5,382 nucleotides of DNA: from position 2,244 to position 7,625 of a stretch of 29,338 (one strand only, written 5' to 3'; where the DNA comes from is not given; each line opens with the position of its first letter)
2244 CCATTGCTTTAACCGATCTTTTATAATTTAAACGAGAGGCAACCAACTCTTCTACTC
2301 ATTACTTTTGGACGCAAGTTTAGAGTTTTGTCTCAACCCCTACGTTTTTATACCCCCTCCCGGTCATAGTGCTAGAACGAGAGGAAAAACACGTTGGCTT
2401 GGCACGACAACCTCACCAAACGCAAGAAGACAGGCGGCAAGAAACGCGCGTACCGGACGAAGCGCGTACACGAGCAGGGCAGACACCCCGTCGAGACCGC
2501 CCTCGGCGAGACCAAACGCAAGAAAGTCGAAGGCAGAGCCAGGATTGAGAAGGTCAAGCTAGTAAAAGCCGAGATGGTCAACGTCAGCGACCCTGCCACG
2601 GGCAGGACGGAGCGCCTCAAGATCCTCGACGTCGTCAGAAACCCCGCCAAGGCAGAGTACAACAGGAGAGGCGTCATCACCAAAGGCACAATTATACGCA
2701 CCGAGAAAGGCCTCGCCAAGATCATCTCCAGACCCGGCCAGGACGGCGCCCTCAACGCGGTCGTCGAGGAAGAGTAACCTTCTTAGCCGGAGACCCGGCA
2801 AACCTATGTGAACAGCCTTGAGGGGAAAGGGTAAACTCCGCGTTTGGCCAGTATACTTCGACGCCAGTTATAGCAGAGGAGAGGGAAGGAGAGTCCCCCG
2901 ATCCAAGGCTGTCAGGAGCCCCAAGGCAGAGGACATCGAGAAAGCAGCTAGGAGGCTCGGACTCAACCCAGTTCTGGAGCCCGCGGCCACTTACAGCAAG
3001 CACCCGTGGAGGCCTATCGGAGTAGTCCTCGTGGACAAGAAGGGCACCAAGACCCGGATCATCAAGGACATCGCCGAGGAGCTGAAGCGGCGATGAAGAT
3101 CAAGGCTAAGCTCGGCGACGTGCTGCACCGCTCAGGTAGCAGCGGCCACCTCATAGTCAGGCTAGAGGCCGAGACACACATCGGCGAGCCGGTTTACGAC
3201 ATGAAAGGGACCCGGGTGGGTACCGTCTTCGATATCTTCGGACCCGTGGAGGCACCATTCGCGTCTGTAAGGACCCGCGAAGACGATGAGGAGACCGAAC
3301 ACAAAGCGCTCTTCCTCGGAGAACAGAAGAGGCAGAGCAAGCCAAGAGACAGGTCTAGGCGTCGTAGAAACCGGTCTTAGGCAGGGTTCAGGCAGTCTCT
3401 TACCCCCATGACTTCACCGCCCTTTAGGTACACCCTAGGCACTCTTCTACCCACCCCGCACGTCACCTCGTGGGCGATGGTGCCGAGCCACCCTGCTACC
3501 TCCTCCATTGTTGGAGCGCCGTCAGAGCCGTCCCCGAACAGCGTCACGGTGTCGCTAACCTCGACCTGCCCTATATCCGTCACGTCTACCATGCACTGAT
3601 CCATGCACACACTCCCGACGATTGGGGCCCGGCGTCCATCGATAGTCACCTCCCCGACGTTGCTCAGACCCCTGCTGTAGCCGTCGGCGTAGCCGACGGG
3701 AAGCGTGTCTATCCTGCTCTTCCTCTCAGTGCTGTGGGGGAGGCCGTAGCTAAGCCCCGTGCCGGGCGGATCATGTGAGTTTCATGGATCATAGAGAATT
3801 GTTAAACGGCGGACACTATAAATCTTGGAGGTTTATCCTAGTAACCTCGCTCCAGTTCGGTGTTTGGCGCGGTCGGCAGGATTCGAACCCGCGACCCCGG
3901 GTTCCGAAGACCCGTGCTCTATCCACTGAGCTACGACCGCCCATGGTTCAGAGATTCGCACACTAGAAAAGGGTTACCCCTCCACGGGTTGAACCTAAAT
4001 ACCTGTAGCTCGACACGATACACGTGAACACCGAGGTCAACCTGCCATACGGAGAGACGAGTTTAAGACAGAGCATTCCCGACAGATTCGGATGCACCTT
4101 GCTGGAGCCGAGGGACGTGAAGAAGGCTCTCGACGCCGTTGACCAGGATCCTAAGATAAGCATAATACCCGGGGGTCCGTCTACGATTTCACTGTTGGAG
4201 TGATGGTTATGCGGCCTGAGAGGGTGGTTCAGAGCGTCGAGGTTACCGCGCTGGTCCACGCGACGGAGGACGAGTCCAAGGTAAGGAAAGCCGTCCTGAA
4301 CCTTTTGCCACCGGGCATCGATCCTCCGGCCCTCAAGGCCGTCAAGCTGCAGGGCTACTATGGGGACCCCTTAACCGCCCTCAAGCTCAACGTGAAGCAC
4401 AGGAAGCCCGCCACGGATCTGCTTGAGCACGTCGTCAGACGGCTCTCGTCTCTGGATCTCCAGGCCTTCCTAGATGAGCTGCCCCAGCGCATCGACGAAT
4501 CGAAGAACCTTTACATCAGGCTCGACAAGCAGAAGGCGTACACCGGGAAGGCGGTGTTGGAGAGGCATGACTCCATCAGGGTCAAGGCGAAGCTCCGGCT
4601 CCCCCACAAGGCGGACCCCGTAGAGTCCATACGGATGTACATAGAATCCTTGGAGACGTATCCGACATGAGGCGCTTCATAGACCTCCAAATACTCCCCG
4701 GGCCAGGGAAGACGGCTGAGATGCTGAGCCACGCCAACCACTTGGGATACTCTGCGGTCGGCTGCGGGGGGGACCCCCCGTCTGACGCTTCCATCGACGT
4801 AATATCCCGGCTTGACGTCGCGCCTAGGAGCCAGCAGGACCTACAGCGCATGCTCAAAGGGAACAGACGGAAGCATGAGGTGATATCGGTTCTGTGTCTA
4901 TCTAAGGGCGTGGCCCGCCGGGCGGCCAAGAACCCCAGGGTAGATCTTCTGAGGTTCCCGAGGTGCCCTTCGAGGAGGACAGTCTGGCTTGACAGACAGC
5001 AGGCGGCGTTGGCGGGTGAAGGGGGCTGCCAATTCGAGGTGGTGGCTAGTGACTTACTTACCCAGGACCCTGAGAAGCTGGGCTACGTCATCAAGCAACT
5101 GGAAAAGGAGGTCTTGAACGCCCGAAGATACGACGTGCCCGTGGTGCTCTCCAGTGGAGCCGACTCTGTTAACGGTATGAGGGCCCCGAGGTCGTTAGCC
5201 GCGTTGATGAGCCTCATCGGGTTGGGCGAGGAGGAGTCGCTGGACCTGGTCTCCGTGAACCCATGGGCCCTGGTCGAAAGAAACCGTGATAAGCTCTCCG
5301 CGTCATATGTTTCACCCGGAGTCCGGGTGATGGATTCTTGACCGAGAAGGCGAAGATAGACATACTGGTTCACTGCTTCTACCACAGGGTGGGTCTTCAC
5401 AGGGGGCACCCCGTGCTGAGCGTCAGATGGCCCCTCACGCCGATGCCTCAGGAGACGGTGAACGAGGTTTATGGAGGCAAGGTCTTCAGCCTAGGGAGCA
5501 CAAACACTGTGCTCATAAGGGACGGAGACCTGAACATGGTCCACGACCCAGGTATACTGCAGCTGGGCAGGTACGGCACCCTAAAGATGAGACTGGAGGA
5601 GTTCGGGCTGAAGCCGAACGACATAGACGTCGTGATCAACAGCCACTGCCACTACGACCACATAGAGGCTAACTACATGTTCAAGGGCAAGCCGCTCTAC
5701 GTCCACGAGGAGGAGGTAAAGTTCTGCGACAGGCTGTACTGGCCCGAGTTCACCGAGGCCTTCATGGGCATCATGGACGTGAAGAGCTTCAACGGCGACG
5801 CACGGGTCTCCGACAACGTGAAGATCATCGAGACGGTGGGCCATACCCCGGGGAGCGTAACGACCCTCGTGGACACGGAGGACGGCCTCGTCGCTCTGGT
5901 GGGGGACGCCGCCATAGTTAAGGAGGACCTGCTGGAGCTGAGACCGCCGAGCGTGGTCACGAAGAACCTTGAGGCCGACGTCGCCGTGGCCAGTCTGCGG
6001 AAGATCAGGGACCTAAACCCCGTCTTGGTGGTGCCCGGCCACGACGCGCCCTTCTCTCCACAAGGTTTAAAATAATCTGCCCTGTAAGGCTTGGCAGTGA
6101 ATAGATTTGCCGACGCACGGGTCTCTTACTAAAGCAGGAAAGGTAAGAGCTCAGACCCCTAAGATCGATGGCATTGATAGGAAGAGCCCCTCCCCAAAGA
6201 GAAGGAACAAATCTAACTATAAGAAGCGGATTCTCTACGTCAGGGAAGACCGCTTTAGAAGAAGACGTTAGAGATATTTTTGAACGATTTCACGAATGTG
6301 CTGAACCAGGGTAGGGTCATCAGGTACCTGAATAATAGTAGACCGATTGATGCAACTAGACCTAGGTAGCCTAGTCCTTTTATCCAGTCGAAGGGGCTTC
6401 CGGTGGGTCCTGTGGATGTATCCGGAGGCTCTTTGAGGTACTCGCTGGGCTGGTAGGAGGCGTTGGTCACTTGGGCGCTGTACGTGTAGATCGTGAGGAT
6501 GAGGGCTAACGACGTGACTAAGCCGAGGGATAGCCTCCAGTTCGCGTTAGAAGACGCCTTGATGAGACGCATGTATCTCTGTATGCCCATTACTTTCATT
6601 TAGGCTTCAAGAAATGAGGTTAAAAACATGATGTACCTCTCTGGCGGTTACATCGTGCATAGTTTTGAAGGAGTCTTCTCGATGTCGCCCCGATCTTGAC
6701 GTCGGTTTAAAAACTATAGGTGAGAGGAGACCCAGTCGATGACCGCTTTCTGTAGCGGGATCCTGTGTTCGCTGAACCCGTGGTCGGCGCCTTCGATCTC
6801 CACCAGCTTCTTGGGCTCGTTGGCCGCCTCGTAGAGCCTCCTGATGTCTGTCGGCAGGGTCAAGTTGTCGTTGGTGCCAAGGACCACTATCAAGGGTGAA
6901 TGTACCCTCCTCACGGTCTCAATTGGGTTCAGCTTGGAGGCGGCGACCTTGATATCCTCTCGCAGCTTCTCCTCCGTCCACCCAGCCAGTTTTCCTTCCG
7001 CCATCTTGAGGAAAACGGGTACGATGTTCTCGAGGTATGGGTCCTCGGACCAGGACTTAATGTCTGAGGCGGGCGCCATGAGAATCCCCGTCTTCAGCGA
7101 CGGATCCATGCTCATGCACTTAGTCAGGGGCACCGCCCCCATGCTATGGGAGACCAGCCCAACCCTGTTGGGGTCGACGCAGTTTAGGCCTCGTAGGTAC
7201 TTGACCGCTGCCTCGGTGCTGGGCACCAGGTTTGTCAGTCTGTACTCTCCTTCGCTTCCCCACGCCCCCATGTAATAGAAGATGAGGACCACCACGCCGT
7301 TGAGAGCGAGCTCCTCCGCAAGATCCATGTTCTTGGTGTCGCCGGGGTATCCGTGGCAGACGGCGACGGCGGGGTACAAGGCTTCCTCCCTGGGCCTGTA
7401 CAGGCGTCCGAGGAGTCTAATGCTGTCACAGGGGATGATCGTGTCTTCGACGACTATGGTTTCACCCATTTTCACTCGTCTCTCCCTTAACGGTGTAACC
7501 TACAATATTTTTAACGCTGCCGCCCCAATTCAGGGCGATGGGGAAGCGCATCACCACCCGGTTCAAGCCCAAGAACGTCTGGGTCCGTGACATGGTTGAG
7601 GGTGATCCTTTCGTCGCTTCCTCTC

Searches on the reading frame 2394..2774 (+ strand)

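Call 88: search_protein_families(library=pfam, proteins=[window:2394-2774:+], max_evalue=0.001)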
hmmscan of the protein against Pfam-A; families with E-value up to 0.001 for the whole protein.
window:2394-2774:+ (127 aa): 1 family
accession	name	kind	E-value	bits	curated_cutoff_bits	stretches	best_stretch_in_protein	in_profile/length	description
PF01201.27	Ribosomal_S8e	-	1.6e-33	116.2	30.2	1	5-124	2-132/133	Ribosomal protein S8e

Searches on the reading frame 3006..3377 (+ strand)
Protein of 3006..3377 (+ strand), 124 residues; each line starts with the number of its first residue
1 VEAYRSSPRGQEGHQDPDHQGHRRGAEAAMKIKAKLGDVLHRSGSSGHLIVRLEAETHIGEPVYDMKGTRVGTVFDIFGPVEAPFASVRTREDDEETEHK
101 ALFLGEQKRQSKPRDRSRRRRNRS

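Call 42: search_protein_families(library=pfam, proteins=[window:3006-3377:+], max_evalue=0.001)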
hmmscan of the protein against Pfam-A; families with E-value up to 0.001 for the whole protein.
window:3006-3377:+ (124 aa): 1 family
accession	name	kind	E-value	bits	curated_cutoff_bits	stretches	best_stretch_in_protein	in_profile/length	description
PF04410.20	Gar1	-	2.9e-07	30.6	29.3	1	58-98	29-71/92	Gar1/Naf1 RNA binding region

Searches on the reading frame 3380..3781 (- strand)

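Call 88: search_protein_families(library=pfam, proteins=[window:3380-3781:-], max_evalue=0.001)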
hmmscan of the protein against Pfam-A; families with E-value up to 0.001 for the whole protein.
window:3380-3781:- (134 aa): 1 family
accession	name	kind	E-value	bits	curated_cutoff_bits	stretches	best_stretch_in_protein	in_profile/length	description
PF00842.27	Ala_racemase_C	-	1.9e-42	144.3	25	1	5-118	15-127/127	Alanine racemase, C-terminal domain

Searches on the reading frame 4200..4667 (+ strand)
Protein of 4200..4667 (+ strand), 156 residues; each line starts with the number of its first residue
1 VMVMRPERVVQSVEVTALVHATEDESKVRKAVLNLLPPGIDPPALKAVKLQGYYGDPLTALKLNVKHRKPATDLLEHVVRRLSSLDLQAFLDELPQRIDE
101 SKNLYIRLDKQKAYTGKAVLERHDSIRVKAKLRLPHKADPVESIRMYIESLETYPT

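Call 42: search_protein_families(library=pfam, proteins=[window:4200-4667:+], max_evalue=0.001)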
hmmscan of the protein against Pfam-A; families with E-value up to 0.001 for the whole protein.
window:4200-4667:+ (156 aa): 1 family
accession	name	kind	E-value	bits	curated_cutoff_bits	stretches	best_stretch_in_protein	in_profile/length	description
PF01877.22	RNA_binding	-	5.5e-31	107.8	26.9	1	13-131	2-119/120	RNA binding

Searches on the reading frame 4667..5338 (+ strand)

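Call 42: search_protein_families(library=pfam, proteins=[window:4667-5338:+], max_evalue=0.001)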
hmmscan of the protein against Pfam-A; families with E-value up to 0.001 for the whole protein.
window:4667-5338:+ (224 aa): 1 family
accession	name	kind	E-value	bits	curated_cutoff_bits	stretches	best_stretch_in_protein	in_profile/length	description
PF01876.22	RNase_P_p30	-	4.5e-21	75.7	35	1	42-195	62-211/214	RNase P subunit p30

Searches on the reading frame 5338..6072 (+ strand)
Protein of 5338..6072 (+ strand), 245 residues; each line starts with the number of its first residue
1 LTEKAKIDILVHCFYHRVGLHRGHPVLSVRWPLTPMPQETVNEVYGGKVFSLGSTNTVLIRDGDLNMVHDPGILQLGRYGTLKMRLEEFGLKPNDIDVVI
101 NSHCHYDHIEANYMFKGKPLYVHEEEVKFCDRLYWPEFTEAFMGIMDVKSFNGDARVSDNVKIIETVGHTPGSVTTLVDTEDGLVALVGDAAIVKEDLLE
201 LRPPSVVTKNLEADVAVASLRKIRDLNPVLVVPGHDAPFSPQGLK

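Call 42: search_protein_families(library=pfam, proteins=[window:5338-6072:+], max_evalue=0.001)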
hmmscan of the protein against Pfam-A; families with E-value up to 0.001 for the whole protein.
window:5338-6072:+ (245 aa): 2 families
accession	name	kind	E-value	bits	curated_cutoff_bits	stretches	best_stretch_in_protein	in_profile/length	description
PF00753.33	Lactamase_B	-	1e-18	68.4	22.7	1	53-235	4-196/196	Metallo-beta-lactamase superfamily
PF13483.12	Lactamase_B_3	-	0.00021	21.7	24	1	55-127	7-67/160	Beta-lactamase superfamily domain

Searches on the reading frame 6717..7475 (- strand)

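Call 42: search_protein_families(library=pfam, proteins=[window:6717-7475:-], max_evalue=0.001)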
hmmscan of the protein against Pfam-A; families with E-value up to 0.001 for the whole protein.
window:6717-7475:- (253 aa): 6 families
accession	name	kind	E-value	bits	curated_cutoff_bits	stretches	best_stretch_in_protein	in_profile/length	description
PF12146.15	Hydrolase_4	-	1.7e-10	41.1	27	1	36-149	6-124/239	Serine aminopeptidase, S33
PF02129.25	Peptidase_S15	-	4.7e-08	33.5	23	1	17-141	1-134/262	X-Pro dipeptidyl-peptidase (S15 family)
PF12697.13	Abhydrolase_6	-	1.6e-06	29.3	26.3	1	40-235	4-207/217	Alpha/beta hydrolase family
PF00326.27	Peptidase_S9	-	2.4e-06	27.6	22.6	1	84-252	45-209/213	Prolyl oligopeptidase family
PF12740.14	PETase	-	2.4e-06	27.6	28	1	25-144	44-166/263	PET hydrolase-like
PF01738.24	DLH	-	4.3e-06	26.9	21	0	24-238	4-192/217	Dienelactone hydrolase family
